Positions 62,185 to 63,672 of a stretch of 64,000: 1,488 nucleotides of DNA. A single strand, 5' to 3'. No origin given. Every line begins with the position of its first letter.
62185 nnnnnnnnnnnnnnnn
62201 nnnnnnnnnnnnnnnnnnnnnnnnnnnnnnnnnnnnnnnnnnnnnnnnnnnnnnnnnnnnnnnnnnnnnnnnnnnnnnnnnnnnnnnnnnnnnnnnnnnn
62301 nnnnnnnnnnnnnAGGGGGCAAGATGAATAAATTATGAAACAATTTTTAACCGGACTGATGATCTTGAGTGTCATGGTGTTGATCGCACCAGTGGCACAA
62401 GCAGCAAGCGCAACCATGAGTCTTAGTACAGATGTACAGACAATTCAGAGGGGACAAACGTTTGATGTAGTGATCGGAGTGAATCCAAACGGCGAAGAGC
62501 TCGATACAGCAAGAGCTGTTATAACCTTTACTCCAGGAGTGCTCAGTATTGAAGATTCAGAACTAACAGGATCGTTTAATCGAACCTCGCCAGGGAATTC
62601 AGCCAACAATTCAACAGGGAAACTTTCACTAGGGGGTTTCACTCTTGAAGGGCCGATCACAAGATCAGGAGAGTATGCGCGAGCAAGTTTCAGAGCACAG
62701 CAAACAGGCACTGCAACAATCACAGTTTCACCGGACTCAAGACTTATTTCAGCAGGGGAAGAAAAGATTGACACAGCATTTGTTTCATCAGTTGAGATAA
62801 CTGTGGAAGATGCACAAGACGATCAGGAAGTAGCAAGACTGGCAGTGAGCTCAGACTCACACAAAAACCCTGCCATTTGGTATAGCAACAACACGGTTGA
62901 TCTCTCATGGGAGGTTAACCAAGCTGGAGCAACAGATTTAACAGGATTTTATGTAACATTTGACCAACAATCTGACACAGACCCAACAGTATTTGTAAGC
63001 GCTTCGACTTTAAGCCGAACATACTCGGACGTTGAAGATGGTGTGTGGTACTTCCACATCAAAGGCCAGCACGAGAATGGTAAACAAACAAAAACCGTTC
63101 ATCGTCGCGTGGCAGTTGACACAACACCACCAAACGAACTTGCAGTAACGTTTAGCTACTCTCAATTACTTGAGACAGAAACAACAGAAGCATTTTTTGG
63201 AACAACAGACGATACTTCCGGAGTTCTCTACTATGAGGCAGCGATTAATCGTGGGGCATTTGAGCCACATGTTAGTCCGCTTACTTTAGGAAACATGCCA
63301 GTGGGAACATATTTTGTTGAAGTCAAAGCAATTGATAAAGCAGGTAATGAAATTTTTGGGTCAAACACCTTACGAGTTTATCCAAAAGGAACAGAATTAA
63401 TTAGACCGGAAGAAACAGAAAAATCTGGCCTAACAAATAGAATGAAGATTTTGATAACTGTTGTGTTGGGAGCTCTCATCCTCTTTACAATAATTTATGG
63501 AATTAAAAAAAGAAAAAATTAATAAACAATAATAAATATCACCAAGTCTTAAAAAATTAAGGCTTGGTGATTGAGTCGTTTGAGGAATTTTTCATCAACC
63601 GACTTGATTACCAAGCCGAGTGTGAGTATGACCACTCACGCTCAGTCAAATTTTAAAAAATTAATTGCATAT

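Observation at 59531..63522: Cohesin-like / dockerin-like three-gene surface module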

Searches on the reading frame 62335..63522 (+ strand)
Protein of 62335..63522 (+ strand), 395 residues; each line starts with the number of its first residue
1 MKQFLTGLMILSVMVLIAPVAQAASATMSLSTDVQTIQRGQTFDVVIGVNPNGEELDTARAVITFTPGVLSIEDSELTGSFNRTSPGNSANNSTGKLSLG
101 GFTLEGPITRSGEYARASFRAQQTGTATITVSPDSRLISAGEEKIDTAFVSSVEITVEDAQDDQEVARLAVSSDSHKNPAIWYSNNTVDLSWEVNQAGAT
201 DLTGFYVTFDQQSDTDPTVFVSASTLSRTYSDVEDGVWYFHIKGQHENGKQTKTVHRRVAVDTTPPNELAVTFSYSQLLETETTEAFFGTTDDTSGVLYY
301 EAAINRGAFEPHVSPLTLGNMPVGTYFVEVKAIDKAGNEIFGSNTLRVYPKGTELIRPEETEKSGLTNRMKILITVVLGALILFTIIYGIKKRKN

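Call 3: search_protein_families(library=pfam, proteins=[window:62335-63522:+], max_evalue=1)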
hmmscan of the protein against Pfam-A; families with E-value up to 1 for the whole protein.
window:62335-63522:+ (395 aa): 3 families
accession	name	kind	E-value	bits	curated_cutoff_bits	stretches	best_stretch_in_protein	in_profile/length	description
PF19077.6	Big_13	-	0.05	14.5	27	0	324-341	75-92/102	Bacterial Ig-like domain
PF19629.4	DUF6133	-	0.058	14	27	1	369-384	24-39/65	Family of unknown function (DUF6133)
PF07495.19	Y_Y_Y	-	0.11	12.9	26.6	0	320-343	34-57/65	Y_Y_Y domain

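Call 4: search_protein_families(library=ncbifam, proteins=[window:62335-63522:+], max_evalue=1)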
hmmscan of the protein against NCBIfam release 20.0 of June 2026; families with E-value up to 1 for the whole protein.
window:62335-63522:+ (395 aa): 4 families
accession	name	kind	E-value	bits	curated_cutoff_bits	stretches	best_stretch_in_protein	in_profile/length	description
NF047446.1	barrel_OmpL47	domain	5e-07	30.1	40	1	287-339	8-58/68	OmpL47-type beta-barrel domain-containing protein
NF038082.1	phiSA1p31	domain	0.008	16.6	30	1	226-262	7-40/60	phiSA1p31-related protein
NF047441.1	Lepto_OmpL47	equivalog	0.029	14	250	1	268-339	59-128/336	multi-beta-barrel domain surface protein OmpL47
NF033510.3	Ca_tandemer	repeat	0.039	14.3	50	1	296-339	52-95/96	Ca2+-stabilized repeat-containing adhesin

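Call 21: find_homologous_proteins(query=window:62335-63519:+)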
Query window:62335-63519:+ (395 aa): 52 proteins with E <= 0.001 among 6473 candidates.
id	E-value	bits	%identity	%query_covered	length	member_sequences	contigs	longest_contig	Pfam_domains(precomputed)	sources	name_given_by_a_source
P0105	1.1e-248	843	100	98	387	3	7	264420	-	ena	-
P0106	1.8e-104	368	47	100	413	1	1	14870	PF00963.25,PF00041.28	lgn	-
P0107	2.7e-101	358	43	100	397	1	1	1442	PF00963.25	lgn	-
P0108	1.9e-100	355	47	91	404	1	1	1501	PF00963.25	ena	-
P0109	1.0e-99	353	44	100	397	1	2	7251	PF07495.20,PF00963.25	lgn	-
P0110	1.5e-99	352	44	91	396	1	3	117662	PF00963.25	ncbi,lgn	-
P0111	1.1e-95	339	44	100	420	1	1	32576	PF00963.25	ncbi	-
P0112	1.8e-94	335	42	100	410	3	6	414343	PF00963.25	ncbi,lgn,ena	-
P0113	4.0e-92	328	42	100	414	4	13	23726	PF00963.25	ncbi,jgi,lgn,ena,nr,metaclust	ncbi:hypothetical protein HOI18_04800 [Candidatus Uhrbacteria bacterium]|jgi:hypothetical protein|nr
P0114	9.7e-92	326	44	95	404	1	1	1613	-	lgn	-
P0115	1.4e-91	326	41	100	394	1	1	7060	-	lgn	-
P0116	3.0e-90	321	43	98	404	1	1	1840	PF00963.25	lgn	-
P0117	5.2e-90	321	42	100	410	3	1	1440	PF00963.25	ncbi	-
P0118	6.2e-90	320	40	100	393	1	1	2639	-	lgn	-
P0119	4.1e-89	318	42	100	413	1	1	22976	-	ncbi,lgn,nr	ncbi:hypothetical protein HY630_01400 [Candidatus Uhrbacteria bacterium]|nr:hypothetical protein [Ca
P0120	4.7e-88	314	45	93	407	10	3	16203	PF00963.25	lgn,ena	-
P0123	1.6e-80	289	40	88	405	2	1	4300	PF00963.25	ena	-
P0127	1.4e-71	260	39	90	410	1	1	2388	PF00963.25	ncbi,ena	-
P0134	4.4e-30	124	45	40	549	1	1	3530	PF00963.25,PF08239.18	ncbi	-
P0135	2.1e-28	118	26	82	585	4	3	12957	PF00963.25,PF19077.7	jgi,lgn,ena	-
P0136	4.7e-25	107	30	85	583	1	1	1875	PF00963.25,PF19077.7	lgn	-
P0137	1.5e-24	105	27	84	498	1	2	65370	-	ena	-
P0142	1.8e-19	89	26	87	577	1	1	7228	PF00963.25,PF24421.2,PF19077.7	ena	-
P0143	1.5e-18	86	36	41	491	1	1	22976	PF00963.25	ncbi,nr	ncbi:hypothetical protein HY630_01410 [Candidatus Uhrbacteria bacterium]|nr:hypothetical protein [Ca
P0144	6.6e-18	83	26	88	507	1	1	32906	PF19077.7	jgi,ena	-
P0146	9.2e-18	83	37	41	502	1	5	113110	PF00963.25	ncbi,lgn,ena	ncbi:MAG: cohesin domain-containing protein [Patescibacteria group bacterium]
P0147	4.7e-16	77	37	40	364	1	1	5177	PF00963.25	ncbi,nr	ncbi:MAG: cohesin domain-containing protein [Candidatus Uhrbacteria bacterium]|nr:cohesin domain-con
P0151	4.3e-14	71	25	88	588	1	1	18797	PF00963.25,PF24893.1,PF19077.7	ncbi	-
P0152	8.6e-14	70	27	86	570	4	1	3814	PF00963.25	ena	-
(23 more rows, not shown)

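Call 45: search_protein_families(library=pfam, alignment_id=A3, max_evalue=0.01)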
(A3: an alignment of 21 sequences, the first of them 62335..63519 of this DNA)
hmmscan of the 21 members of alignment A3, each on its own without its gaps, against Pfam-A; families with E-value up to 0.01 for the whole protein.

A. member 1, window:62335-63519:+ (395 aa): 0 families

B. families by the number of members that match (of 21 scanned): 11 families
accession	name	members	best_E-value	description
PF00963.24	Cohesin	17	1.4e-09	Cohesin domain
PF19077.6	Big_13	9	7e-07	Bacterial Ig-like domain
PF22352.2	K319L-like_PKD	8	2.4e-05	K319L-like, PKD domain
PF00041.27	fn3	7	3e-06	Fibronectin type III domain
PF07495.19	Y_Y_Y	5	4.4e-07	Y_Y_Y domain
PF04151.21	PPC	2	0.0032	Bacterial pre-peptidase C-terminal domain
PF24893.1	DUF7743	1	0.0012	Domain of unknown function (DUF7743)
PF24801.1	FNIII-A_GpJ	1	0.0022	Tip attachment protein J,FNIII-A domain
PF13750.12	Big_3_3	1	0.0041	Bacterial Ig-like domain (group 3)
PF13273.12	DUF4064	1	0.0055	Protein of unknown function (DUF4064)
PF16996.10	Asp4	1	0.0077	Accessory secretory protein Sec Asp4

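Call 46: search_solved_structures(query=A3, max_evalue=1, show_alignments=1)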
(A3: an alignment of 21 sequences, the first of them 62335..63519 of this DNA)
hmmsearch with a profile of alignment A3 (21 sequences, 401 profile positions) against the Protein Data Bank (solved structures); distinct sequences matched with E-value up to 1: 5.
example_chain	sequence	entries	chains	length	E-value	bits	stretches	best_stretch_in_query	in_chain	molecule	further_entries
6bt9_A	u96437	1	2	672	0.0004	22.2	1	262-350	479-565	Chitinase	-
2yn3_A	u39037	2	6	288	0.006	18.4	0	323-343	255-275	PUTATIVE INNER MEMBRANE PROTEIN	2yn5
6nz0_Z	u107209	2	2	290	0.016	17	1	218-352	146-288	Dyslexia-associated protein KIAA0319-like protein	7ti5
1k85_A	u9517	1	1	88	0.088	14.5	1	279-348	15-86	CHITINASE A1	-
5iuc_A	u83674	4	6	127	0.13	13.9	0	322-346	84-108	Platelet binding protein GspB | Platelet binding protein GspB - Siglec domain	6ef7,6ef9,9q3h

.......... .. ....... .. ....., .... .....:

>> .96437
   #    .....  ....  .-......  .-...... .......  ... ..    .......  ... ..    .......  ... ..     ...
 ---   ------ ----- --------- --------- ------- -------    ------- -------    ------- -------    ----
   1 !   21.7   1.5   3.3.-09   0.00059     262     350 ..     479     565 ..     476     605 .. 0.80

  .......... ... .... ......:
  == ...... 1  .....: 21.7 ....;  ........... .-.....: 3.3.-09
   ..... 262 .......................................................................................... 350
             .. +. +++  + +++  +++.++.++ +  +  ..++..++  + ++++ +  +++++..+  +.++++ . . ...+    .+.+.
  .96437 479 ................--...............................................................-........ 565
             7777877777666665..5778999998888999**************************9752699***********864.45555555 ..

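Call 83: find_encoding_contigs(protein=P0135, flank=4000, max_places=1)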
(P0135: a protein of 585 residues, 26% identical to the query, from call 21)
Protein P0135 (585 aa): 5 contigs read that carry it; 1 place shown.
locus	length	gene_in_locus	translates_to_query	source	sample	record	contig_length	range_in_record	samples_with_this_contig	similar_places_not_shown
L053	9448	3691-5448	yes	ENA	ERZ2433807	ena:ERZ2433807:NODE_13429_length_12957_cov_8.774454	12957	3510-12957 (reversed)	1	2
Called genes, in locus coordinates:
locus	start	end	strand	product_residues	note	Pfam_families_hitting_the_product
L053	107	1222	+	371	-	-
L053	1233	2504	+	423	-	PF00404:Dockerin_1 (weak)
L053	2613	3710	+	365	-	-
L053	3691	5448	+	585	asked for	PF00963:Cohesin (weak), PF19077:Big_13 (faint)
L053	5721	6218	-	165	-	-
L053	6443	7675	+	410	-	PF00579:tRNA-synt_1b, PF22421:SYY_C-terminal, PF01479:S4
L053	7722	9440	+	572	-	PF03485:Arg_tRNA_synt_N, PF00750:tRNA-synt_1d, PF05746:DALR_1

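Call 84: find_encoding_contigs(protein=P0137, flank=4000, max_places=1)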
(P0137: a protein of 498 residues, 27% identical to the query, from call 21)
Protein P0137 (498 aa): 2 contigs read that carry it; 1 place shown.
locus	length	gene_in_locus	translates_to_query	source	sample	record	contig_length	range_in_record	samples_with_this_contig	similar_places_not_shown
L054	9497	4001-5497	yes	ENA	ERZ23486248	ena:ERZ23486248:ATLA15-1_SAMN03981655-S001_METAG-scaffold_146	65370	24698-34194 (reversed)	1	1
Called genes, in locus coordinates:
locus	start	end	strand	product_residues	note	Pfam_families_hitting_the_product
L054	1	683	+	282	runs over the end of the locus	PF03781:FGE-sulfatase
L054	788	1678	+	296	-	PF03781:FGE-sulfatase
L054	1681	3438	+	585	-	-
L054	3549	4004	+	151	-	PF00011:HSP20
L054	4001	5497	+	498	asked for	-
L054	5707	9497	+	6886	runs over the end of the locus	PF25788:Ig_Rha78A_N (faint), PF10102:DUF2341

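Call 85: find_encoding_contigs(protein=P0144, flank=4000, max_places=1)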
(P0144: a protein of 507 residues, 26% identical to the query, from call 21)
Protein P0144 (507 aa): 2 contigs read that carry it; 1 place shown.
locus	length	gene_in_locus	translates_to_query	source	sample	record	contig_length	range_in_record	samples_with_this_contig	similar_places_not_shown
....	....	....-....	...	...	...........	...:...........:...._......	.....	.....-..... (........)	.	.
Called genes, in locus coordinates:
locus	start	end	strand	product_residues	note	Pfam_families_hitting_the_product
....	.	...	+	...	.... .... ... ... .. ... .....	-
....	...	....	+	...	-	-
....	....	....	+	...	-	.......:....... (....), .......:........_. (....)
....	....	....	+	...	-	-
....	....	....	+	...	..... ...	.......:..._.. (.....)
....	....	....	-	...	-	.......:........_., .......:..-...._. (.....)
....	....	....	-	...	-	-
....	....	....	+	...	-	-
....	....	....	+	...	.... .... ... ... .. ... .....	-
